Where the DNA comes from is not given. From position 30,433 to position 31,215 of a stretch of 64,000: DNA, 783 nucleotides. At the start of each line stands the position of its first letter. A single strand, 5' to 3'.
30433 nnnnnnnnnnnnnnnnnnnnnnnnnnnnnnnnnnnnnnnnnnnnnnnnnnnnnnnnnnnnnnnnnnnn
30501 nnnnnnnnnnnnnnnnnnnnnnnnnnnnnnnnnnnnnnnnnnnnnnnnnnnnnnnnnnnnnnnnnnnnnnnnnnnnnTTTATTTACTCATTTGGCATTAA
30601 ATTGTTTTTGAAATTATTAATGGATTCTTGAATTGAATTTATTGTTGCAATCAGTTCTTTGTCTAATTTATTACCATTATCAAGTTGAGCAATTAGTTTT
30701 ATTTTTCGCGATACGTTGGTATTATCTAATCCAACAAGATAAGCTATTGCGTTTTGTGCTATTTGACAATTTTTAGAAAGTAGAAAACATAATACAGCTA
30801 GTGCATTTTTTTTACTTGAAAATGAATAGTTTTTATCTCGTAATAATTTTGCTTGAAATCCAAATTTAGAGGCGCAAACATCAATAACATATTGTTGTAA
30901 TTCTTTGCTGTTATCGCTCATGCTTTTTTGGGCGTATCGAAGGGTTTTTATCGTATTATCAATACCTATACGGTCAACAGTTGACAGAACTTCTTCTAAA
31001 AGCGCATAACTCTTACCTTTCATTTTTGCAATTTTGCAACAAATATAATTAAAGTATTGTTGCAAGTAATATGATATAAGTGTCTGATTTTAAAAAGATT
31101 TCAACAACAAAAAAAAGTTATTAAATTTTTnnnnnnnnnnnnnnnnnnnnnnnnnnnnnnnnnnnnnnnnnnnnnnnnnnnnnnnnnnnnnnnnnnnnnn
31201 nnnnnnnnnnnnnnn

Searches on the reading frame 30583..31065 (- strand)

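Call 27: search_protein_families(library=pfam, proteins=[window:30583-31065:-], max_evalue=1)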
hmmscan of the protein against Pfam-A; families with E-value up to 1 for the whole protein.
window:30583-31065:- (160 aa): 2 families
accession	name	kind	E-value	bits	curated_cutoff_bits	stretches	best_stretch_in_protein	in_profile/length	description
PF02895.20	H-kinase_dim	-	0.11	13.4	23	0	23-61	28-66/68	Signal transducing histidine kinase, homodimeric domain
PF14528.11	LAGLIDADG_3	-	0.13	12.9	22.5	0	17-43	30-56/82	LAGLIDADG-like domain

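Call 91: search_protein_families(library=padloc, proteins=[window:30583-31065:-], max_evalue=0.001)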
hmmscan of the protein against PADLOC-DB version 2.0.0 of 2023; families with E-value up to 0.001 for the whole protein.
window:30583-31065:- (160 aa): 0 families
